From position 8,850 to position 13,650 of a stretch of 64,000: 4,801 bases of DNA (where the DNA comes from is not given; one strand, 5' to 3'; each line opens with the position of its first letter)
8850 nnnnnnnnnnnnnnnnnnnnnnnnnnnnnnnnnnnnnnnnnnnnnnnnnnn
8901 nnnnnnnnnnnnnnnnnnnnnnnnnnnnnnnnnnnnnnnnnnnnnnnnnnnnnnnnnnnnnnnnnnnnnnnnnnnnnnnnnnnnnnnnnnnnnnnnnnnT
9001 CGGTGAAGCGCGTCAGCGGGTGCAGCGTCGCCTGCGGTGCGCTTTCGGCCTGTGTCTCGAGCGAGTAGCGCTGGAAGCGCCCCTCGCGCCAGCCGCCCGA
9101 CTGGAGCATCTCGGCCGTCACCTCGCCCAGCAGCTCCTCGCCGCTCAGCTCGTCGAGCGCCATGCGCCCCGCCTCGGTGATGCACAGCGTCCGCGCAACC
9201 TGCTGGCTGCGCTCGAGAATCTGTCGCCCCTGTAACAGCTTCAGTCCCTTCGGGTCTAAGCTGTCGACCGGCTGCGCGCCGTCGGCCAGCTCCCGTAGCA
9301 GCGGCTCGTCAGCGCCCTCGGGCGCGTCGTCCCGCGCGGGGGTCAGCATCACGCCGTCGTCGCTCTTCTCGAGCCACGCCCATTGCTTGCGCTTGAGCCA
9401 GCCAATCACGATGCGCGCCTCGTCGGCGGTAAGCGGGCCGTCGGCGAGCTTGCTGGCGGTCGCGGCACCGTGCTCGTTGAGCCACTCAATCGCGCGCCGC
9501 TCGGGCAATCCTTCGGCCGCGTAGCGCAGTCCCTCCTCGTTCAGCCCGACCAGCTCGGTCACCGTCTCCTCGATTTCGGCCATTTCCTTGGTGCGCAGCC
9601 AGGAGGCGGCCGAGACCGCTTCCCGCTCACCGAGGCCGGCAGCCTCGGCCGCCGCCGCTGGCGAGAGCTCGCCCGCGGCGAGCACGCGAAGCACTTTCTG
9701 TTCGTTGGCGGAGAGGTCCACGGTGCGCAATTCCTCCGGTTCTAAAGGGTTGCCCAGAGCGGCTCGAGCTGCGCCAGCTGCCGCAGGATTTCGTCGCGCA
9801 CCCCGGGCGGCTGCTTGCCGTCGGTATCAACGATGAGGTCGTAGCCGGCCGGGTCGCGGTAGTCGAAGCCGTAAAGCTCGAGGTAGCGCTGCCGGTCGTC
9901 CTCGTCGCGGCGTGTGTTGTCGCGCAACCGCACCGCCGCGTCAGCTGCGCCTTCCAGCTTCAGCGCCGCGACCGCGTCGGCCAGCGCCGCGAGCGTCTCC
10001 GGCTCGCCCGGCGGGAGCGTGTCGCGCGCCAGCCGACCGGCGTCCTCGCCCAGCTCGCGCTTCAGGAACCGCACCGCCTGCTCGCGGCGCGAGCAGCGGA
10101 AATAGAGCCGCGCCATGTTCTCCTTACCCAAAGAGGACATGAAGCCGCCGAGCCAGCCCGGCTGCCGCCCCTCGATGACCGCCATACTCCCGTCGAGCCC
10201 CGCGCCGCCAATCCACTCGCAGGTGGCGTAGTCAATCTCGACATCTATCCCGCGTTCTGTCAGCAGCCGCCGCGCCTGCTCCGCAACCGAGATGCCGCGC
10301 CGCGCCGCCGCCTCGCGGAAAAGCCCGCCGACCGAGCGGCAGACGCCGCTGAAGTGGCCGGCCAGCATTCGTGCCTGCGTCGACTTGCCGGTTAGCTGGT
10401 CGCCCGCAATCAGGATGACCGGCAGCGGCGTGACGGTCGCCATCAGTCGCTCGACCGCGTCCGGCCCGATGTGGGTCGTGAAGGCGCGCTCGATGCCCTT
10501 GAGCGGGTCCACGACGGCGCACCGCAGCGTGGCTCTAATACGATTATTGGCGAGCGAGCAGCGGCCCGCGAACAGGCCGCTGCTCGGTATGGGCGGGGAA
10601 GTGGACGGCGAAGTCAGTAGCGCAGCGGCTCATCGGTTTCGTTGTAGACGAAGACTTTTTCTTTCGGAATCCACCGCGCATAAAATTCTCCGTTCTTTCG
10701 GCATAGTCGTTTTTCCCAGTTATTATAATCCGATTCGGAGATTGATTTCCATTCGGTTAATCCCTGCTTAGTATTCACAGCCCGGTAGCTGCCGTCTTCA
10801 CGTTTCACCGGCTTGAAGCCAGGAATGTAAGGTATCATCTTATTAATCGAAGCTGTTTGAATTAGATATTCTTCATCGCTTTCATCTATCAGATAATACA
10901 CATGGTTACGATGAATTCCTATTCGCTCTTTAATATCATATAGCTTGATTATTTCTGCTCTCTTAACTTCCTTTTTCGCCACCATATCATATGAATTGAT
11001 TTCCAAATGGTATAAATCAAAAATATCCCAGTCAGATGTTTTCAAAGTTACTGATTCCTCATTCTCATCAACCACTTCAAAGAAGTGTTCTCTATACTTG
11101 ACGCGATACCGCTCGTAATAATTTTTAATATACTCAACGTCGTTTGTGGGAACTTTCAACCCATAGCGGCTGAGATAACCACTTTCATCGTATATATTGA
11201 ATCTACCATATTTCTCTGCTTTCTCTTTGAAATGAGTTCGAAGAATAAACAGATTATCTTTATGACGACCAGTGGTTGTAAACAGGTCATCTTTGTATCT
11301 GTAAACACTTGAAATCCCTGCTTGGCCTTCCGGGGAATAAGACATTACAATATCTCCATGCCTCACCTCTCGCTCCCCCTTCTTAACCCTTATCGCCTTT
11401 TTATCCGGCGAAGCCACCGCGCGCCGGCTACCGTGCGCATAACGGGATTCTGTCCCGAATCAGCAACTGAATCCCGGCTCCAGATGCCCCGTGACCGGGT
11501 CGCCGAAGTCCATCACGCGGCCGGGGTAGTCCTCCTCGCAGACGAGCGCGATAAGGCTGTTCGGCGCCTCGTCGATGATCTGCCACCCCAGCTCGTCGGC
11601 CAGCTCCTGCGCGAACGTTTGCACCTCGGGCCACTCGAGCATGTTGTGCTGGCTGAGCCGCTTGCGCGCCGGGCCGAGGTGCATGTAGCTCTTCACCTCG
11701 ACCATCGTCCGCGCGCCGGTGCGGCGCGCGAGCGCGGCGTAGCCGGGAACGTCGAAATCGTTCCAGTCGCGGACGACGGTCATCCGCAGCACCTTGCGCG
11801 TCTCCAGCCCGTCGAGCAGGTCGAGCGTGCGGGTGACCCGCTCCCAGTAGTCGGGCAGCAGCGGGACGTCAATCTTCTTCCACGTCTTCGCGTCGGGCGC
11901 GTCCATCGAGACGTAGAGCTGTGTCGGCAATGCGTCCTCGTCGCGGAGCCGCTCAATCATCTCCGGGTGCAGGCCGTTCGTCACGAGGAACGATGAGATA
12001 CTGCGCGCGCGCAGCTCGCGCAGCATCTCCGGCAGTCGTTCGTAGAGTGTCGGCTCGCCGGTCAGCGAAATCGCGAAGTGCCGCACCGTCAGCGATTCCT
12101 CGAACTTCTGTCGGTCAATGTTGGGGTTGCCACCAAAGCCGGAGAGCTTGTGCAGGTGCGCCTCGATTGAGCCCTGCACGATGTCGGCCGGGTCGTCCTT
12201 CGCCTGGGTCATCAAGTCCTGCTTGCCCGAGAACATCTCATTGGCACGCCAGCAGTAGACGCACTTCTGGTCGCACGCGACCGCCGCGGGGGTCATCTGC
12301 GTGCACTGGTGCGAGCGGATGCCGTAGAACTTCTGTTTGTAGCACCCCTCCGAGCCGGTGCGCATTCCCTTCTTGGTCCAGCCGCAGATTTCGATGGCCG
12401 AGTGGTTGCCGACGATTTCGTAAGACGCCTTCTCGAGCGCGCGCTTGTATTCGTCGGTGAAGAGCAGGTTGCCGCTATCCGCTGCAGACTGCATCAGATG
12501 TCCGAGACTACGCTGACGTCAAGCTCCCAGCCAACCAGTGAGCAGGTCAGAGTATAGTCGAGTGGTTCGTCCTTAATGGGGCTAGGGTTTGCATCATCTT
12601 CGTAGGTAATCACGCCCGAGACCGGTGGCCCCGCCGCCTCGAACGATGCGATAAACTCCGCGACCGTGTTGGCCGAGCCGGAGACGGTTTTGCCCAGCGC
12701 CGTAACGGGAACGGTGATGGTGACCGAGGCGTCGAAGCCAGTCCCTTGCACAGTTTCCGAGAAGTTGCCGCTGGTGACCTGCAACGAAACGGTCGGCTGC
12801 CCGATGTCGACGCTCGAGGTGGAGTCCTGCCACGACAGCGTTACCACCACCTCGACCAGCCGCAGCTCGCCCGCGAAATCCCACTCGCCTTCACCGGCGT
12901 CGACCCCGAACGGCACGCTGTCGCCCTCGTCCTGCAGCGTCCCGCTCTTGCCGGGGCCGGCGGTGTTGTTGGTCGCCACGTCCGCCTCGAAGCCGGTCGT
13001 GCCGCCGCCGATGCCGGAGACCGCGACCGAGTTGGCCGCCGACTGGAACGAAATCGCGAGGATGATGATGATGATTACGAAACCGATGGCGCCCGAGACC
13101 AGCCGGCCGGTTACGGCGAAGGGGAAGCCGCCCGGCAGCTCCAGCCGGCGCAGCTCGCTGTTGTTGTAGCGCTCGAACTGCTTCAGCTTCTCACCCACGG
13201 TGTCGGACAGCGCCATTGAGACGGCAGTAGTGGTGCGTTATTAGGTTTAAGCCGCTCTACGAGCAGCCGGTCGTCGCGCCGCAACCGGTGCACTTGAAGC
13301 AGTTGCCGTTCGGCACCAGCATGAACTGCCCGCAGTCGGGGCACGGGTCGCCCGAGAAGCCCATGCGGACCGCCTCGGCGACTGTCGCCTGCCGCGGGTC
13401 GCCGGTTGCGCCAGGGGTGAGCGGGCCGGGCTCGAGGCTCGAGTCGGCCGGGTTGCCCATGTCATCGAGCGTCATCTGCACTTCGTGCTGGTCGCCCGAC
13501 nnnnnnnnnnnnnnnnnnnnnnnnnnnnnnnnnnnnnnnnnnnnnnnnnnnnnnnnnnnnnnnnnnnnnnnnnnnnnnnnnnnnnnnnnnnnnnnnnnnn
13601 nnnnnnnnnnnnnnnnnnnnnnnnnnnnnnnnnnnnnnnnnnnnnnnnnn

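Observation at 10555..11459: Single-gene low-GC island encoding an orphan 267-aa protein between housekeeping genes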

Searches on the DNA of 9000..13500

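Call 95: search_rna_families(source=window, start=9000, end=13500, threshold=evalue, max_evalue=1)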
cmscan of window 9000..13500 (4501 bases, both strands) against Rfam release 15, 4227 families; matches with E-value up to 1: 0.
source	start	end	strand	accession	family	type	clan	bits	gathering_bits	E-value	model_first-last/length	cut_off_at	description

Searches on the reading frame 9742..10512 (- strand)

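Call 4: search_protein_families(library=pfam, proteins=[window:9742-10512:-], max_evalue=1)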
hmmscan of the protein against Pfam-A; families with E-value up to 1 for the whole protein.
window:9742-10512:- (256 aa): 7 families
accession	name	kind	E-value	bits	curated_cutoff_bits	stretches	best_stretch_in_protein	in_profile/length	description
PF13207.12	AAA_17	-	0.00084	20.1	27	1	41-85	6-50/136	AAA domain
PF13189.12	Cytidylate_kin2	-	0.0022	18.7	28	1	200-231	144-175/176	Cytidylate kinase-like family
PF13238.12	AAA_18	-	0.04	14.8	29.4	1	33-153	1-112/128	AAA domain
PF17213.9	Hydin_ADK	-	0.056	14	27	1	33-90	2-59/196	Hydin Adenylate kinase-like domain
PF13176.12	TPR_7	-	0.22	12.1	27.9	1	132-159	4-33/36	Tetratricopeptide repeat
PF22513.2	FitA-like_RHH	-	0.24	11.8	27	1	66-86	17-37/39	Antitoxin FitA-like, ribbon-helix-helix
PF20720.3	nSTAND3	-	0.25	11.5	27.2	1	30-54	17-41/155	Novel STAND NTPase 3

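Call 7: search_protein_families(library=ncbifam, proteins=[window:9742-10512:-], max_evalue=1)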
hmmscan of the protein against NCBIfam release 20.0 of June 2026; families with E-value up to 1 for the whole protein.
window:9742-10512:- (256 aa): 6 families
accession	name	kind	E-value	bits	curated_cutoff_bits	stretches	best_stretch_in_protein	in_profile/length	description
TIGR02173.1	cyt_kin_arch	equivalog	3.3e-14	53.3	102.1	2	32-123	2-87/169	(d)CMP kinase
NF001381.0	PRK00279.1-3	equivalog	0.048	13.4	187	1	33-84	3-53/188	adenylate kinase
TIGR01351.1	adk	subfamily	0.048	13.3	168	1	34-83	3-51/212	adenylate kinase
NF009970.0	PRK13435.1-1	equivalog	0.12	12.4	143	1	72-114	55-96/125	response regulator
TIGR01359.1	UMP_CMP_kin_fam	subfamily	0.16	11.9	207.6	1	32-80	1-49/185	UMP-CMP kinase family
NF001385.0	PRK00279.2-3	equivalog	0.18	11.3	315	1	32-71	6-45/213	adenylate kinase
